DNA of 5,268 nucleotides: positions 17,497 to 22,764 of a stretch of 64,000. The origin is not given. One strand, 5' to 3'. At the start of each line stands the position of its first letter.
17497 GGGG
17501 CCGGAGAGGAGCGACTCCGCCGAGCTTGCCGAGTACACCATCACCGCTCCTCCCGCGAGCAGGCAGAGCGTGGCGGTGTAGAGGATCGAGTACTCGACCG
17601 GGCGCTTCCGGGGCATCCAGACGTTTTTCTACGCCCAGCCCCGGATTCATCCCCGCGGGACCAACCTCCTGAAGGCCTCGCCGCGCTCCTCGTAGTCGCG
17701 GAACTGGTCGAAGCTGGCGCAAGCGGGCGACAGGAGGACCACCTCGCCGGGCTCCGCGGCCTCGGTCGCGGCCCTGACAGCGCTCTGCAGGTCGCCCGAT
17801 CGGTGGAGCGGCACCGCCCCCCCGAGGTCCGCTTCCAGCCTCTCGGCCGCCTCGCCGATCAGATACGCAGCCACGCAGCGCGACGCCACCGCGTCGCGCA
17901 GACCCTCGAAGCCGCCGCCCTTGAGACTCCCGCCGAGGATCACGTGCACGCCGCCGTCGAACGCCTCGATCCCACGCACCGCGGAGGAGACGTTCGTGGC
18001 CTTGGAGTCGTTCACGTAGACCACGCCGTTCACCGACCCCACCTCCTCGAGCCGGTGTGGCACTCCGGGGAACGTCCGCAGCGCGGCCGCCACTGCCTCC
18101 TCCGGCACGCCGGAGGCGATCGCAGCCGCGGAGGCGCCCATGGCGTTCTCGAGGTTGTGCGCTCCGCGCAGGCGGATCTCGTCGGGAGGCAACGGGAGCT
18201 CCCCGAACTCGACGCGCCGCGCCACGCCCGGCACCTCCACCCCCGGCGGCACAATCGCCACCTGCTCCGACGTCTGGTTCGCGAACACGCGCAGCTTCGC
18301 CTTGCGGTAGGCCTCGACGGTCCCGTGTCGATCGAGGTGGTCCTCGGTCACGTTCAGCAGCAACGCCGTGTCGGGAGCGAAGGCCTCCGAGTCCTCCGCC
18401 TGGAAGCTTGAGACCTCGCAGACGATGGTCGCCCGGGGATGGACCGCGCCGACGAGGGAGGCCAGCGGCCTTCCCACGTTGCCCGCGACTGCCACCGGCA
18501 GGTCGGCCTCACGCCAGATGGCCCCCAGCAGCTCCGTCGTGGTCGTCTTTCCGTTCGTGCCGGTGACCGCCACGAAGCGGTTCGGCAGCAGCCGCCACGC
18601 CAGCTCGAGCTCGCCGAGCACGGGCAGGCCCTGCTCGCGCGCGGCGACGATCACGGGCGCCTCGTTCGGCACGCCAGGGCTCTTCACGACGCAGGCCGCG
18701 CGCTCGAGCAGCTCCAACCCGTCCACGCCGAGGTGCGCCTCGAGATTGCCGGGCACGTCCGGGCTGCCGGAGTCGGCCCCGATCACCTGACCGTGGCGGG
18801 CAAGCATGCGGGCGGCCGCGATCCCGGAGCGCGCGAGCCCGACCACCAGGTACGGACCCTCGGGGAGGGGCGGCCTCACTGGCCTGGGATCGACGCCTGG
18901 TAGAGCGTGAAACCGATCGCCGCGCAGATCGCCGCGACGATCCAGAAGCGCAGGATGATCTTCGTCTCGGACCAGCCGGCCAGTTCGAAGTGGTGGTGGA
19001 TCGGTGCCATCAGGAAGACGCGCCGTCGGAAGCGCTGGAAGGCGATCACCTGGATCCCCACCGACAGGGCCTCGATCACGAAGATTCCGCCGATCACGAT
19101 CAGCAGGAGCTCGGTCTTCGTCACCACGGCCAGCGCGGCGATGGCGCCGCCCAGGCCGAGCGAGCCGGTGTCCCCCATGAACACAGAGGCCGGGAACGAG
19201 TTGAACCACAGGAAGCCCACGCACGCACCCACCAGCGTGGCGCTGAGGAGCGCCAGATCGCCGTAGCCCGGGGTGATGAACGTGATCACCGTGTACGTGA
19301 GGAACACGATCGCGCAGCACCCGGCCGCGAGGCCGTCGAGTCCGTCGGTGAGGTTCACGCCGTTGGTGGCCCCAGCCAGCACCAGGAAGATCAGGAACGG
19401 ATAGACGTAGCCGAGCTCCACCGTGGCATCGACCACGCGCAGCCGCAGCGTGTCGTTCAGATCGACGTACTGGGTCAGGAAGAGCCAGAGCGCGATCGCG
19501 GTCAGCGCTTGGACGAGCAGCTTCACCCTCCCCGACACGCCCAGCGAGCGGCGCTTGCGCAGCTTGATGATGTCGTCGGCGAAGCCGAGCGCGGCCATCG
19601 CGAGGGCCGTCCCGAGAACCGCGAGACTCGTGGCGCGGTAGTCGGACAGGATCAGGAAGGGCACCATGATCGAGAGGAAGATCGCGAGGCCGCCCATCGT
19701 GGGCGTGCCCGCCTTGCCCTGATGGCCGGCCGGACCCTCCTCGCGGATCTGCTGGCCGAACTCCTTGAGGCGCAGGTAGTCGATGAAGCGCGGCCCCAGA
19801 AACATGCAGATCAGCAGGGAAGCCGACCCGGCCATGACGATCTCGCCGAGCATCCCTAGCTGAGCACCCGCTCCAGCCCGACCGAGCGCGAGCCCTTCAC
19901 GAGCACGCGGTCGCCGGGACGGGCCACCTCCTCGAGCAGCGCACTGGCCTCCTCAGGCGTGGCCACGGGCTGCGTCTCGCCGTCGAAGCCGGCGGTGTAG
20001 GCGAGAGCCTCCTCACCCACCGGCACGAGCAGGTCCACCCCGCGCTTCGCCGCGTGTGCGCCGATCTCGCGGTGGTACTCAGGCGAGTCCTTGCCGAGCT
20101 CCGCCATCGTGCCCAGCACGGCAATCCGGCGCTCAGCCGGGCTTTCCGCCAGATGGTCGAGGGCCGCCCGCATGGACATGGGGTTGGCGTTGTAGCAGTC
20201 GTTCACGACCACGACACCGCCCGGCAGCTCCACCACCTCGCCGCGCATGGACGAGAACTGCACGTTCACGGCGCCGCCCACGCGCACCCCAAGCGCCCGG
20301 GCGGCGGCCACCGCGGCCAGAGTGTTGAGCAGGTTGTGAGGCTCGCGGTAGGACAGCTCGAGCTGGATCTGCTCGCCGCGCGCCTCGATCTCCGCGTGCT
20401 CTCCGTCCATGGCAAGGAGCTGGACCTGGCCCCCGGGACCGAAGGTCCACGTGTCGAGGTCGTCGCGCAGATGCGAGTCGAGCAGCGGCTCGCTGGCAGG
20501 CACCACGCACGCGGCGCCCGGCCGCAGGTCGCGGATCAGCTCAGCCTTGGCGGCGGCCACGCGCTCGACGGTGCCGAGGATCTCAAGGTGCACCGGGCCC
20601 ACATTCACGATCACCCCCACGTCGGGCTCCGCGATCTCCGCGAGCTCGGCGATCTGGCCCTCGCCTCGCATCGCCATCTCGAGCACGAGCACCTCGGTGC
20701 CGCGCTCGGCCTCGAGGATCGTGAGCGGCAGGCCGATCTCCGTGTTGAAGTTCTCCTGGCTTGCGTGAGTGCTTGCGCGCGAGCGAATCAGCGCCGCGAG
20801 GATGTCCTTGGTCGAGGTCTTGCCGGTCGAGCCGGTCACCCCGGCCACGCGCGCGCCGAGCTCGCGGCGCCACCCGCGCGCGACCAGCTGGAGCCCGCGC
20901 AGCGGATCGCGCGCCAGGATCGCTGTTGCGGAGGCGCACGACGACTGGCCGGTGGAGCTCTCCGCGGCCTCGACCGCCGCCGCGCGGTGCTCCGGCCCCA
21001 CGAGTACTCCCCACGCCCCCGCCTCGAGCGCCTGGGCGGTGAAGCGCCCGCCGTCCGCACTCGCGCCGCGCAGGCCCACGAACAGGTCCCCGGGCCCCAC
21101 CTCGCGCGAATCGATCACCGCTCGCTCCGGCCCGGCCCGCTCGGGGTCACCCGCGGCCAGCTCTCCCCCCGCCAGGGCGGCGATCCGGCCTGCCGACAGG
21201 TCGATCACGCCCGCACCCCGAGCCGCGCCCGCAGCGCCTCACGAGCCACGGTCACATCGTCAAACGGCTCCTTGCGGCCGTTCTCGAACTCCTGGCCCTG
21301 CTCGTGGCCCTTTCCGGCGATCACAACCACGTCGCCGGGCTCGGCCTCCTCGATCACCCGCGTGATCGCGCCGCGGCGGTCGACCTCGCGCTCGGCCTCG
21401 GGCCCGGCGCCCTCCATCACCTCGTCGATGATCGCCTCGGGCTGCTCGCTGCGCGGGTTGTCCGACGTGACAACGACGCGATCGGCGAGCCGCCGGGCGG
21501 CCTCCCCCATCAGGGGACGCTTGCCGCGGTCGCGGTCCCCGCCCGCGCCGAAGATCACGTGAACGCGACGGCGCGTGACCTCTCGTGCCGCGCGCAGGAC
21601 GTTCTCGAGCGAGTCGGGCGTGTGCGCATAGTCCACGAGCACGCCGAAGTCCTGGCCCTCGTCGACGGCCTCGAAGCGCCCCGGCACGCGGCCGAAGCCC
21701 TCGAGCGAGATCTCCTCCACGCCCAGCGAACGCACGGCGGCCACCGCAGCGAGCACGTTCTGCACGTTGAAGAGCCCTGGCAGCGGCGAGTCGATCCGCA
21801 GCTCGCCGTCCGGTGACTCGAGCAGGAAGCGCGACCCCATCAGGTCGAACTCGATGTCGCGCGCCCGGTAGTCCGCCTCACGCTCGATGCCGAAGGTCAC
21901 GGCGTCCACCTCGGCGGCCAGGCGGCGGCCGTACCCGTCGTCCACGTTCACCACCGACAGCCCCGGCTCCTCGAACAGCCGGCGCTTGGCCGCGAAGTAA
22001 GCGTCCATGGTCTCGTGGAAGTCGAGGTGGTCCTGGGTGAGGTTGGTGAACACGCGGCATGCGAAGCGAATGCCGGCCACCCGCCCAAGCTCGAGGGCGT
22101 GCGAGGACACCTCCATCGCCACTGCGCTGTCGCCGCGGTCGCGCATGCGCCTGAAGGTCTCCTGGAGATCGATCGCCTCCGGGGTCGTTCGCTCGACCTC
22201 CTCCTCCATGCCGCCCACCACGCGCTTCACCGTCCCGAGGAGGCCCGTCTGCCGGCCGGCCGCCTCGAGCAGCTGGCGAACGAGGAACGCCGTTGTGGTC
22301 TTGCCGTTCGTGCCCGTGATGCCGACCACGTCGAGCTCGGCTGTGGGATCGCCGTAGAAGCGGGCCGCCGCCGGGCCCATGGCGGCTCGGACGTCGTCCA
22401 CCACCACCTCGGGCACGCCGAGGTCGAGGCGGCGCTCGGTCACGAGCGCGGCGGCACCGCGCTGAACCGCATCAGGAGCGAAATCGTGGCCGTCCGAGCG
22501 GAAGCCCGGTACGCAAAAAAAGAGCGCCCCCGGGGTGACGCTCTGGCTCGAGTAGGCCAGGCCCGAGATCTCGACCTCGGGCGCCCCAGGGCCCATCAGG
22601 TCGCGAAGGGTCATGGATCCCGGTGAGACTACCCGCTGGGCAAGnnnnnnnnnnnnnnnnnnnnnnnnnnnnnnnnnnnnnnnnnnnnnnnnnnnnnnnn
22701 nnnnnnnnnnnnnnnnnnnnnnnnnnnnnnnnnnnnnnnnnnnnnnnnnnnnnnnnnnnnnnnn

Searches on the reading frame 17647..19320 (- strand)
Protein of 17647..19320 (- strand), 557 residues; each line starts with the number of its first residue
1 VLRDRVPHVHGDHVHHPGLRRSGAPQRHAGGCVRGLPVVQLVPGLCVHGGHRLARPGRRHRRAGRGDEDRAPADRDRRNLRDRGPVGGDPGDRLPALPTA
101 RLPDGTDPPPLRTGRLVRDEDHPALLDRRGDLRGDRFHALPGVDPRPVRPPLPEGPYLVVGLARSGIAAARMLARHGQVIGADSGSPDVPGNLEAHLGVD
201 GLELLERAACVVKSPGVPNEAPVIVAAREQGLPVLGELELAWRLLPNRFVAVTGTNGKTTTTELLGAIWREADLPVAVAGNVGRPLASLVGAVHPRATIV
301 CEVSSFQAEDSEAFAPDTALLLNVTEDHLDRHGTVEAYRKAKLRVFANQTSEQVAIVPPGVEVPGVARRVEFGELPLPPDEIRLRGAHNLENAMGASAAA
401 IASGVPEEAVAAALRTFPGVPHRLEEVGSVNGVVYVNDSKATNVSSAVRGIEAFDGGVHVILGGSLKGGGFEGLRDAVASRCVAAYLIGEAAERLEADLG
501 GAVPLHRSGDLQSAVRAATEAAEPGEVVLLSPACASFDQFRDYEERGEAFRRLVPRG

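Call 13: search_protein_families(library=pfam, proteins=[window:17647-19320:-], max_evalue=0.001)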
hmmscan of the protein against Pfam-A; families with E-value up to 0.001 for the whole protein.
window:17647-19320:- (557 aa): 3 families
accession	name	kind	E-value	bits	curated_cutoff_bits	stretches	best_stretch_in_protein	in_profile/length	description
PF08245.18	Mur_ligase_M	-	8.4e-25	88.3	24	1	252-358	1-122/200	Mur ligase middle domain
PF02875.26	Mur_ligase_C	-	1.2e-11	45.9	28.4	1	422-534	1-127/127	Mur ligase, glutamate ligase domain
PF21799.2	MurD-like_N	-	1.4e-06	28.9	27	1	158-236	4-88/88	Mur ligase MurD-like, N-terminal domain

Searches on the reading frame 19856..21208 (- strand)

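Call 13: search_protein_families(library=pfam, proteins=[window:19856-21208:-], max_evalue=0.001)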
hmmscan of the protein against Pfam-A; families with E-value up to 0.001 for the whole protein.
window:19856-21208:- (450 aa): 3 families
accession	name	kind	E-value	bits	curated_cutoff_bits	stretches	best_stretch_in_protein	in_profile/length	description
PF08245.18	Mur_ligase_M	-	1.8e-35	123.1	24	1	124-303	1-200/200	Mur ligase middle domain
PF02875.26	Mur_ligase_C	-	2.5e-22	80.5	28.4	1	321-441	1-127/127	Mur ligase, glutamate ligase domain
PF01225.30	Mur_ligase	-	7.1e-06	26.7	21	1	32-74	7-54/95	Mur ligase family, catalytic domain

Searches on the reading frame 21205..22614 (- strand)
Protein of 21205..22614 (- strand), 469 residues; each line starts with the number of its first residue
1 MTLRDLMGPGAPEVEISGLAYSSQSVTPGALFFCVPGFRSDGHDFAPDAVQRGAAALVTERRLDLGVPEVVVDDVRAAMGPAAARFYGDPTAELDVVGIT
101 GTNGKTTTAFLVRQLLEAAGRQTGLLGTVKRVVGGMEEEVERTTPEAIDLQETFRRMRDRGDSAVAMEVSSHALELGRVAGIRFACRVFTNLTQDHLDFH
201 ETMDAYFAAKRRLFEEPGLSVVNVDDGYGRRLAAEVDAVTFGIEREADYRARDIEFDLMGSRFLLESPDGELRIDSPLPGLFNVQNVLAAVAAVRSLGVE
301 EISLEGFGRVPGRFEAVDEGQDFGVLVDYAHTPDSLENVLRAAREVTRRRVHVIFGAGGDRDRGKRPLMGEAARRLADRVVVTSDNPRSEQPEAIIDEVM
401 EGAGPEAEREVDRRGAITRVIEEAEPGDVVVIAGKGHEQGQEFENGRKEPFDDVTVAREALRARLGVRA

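Call 7: search_protein_families(library=pfam, proteins=[window:21205-22614:-], max_evalue=0.01)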
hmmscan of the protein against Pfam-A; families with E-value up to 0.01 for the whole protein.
window:21205-22614:- (469 aa): 3 families
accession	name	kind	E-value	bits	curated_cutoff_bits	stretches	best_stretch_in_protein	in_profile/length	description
PF08245.18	Mur_ligase_M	-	1.1e-53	182.6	24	1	99-294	1-200/200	Mur ligase middle domain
PF02875.26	Mur_ligase_C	-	1.5e-35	123.2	28.4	1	312-436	1-127/127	Mur ligase, glutamate ligase domain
PF01225.30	Mur_ligase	-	8.4e-11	42.5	21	1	15-77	1-85/95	Mur ligase family, catalytic domain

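Call 8: search_protein_families(library=ncbifam, proteins=[window:21205-22614:-], max_evalue=0.01)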
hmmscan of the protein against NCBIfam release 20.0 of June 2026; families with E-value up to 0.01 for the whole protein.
window:21205-22614:- (469 aa): 30 families (the best 25 are shown)
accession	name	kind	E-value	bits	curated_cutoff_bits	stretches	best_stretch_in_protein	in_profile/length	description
NF001126.0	PRK00139.1-4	equivalog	5.1e-160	533.2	373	1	12-463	19-484/486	UDP-N-acetylmuramoyl-L-alanyl-D-glutamate--2,6-diaminopimelate ligase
NF001124.0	PRK00139.1-2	equivalog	3e-155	517.7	476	1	11-465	23-496/500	UDP-N-acetylmuramoyl-L-alanyl-D-glutamate--2,6-diaminopimelate ligase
TIGR01085.1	murE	subfamily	1.5e-153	512.1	257.3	1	14-461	2-471/472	UDP-N-acetylmuramyl-tripeptide synthetase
NF008896.0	PRK11929.1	equivalog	1.8e-147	492.8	1023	1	18-466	31-503/965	bifunctional UDP-N-acetylmuramoyl-L-alanyl-D-glutamate--2,6-diaminopimelate ligase MurE/UDP-N-acetylmuramoyl-tripeptide--D-alanyl-D-alanine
NF001123.0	PRK00139.1-1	equivalog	2.7e-120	402.4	586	1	6-461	7-489/493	UDP-N-acetylmuramoyl-L-alanyl-D-glutamate--2,6-diaminopimelate ligase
NF010628.0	PRK14022.1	equivalog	2.8e-95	319.8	536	1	13-459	32-479/483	UDP-N-acetylmuramoyl-L-alanyl-D-glutamate--L-lysine ligase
NF001130.0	PRK00139.2-4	equivalog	5.4e-67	226.7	715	1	13-461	28-511/516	UDP-N-acetylmuramoyl-L-alanyl-D-glutamate--2,6-diaminopimelate ligase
NF001129.0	PRK00139.2-3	equivalog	3.1e-50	171.1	762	1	13-452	38-505/517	UDP-N-acetylmuramoyl-L-alanyl-D-glutamate--2,6-diaminopimelate ligase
NF001131.0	PRK00139.2-5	equivalog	7.1e-49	166.9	1000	1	13-453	33-474/483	UDP-N-acetylmuramoyl-L-alanyl-D-glutamate--2,6-diaminopimelate ligase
NF001127.0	PRK00139.2-1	equivalog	4.5e-48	164.2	997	1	17-460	32-510/520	UDP-N-acetylmuramoyl-L-alanyl-D-glutamate--2,6-diaminopimelate ligase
TIGR01143.1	murF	subfamily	1e-36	126.8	288.6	2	23-121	3-101/418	UDP-N-acetylmuramoyl-tripeptide--D-alanyl-D-alanine ligase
NF053645.1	pMurC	equivalog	4.8e-29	101.4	560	2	245-395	284-436/492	pseudomurein biosynthesis peptide ligase pMurC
NF008041.0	PRK10773.1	equivalog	5.4e-28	97.9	551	1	13-318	21-322/453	UDP-N-acetylmuramoyl-tripeptide--D-alanyl-D-alanine ligase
TIGR02068.2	cya_phycin_syn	equivalog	4.9e-27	94.3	850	2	282-435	683-849/862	cyanophycin synthetase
TIGR01082.1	murC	equivalog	1.4e-26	93.6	335.1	2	186-436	170-439/449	UDP-N-acetylmuramate--L-alanine ligase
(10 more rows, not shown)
